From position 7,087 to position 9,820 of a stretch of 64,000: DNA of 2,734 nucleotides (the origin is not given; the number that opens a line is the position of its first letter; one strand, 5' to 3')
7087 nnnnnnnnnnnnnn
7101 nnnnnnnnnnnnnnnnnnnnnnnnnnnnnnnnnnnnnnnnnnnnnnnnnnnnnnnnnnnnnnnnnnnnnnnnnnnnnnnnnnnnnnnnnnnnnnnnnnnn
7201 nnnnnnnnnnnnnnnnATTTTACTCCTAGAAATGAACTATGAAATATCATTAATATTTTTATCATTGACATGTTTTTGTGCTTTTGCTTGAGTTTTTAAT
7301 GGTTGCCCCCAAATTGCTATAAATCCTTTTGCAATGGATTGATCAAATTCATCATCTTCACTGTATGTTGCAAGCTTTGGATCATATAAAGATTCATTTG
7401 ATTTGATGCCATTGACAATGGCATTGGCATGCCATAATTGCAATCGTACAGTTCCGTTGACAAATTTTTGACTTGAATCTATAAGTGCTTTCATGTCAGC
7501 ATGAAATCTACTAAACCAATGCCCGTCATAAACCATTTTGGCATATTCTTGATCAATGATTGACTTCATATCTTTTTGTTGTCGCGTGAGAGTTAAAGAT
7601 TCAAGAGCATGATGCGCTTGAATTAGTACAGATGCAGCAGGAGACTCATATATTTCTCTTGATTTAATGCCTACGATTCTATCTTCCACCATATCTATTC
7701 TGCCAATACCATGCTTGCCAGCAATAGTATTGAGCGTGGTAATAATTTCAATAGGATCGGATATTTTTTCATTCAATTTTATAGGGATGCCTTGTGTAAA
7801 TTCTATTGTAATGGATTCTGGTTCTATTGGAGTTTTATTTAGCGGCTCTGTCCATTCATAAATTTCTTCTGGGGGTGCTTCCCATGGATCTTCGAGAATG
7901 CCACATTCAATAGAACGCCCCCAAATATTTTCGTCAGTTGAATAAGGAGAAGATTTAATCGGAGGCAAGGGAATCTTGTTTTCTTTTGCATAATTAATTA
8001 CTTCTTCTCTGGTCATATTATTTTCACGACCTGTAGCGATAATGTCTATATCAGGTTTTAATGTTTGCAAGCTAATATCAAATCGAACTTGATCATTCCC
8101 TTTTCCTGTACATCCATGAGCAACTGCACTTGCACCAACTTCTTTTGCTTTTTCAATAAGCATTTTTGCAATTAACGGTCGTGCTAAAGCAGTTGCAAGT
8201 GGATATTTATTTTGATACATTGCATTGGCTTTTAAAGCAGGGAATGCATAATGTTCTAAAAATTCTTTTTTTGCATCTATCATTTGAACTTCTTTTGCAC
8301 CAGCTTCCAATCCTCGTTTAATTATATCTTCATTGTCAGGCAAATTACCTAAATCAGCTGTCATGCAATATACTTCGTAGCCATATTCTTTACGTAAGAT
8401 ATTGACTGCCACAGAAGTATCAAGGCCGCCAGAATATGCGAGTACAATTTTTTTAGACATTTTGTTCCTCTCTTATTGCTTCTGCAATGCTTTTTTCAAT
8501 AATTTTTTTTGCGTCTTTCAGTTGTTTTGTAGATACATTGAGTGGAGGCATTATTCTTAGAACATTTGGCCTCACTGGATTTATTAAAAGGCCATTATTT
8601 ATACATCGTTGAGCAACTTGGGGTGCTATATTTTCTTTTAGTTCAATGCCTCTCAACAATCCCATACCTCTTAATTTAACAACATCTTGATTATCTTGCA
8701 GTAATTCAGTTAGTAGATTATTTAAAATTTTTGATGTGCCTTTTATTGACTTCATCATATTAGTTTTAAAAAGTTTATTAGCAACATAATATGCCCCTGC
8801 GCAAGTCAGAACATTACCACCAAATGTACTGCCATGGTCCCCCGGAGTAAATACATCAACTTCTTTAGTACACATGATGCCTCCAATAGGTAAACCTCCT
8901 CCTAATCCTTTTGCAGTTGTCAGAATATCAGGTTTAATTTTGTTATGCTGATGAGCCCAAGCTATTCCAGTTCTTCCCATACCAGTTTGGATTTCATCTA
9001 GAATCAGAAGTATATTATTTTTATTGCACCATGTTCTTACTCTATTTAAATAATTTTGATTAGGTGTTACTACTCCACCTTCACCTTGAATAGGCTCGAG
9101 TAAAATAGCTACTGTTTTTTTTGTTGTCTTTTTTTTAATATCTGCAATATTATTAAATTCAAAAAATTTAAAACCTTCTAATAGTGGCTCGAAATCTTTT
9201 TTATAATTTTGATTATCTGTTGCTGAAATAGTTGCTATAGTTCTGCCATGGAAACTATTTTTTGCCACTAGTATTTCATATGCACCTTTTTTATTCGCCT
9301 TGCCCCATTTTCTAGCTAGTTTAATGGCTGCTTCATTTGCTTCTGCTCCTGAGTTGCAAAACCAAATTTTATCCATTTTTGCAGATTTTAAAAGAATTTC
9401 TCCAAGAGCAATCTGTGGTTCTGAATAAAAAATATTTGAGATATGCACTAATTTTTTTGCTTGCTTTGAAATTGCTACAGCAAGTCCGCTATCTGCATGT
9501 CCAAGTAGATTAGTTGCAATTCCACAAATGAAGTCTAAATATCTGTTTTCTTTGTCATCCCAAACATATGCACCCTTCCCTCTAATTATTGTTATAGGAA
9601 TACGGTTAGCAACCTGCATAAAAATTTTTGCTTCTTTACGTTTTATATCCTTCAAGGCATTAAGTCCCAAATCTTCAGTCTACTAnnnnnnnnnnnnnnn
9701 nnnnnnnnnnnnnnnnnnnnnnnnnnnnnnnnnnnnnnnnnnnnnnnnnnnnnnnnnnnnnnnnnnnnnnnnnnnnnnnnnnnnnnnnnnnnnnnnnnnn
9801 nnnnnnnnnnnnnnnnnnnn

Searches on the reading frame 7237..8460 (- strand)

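Call 89: search_protein_families(library=pfam, proteins=[window:7237-8460:-], max_evalue=0.00001)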
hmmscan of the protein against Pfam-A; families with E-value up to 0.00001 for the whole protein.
window:7237-8460:- (407 aa): 2 families
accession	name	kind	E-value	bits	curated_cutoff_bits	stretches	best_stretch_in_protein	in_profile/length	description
PF20979.2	Arginosuc_syn_C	-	9.6e-88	293.9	27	1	173-389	1-217/219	Arginosuccinate synthase C-terminal domain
PF00764.25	Arginosuc_synth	-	2.3e-64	216.7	27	1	4-164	1-162/162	Arginosuccinate synthase N-terminal HUP domain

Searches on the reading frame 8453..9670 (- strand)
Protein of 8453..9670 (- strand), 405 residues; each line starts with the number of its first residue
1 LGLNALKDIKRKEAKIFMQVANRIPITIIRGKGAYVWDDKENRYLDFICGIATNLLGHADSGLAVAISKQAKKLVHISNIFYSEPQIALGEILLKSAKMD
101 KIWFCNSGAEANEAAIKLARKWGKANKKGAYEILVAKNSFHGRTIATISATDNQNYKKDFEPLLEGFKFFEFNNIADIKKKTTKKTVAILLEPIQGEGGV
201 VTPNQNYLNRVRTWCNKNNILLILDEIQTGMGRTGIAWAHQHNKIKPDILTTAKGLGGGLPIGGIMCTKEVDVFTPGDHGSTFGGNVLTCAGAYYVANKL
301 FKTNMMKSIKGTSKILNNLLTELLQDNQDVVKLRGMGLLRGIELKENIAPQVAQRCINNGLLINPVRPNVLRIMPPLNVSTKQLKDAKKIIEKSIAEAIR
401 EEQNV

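Call 89: search_protein_families(library=pfam, proteins=[window:8453-9670:-], max_evalue=0.00001)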
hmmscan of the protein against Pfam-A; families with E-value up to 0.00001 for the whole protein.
window:8453-9670:- (405 aa): 1 family
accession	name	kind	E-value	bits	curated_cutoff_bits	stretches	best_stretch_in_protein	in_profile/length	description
PF00202.27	Aminotran_3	-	4.4e-109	365.3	30.5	1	23-394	8-402/403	Aminotransferase class-III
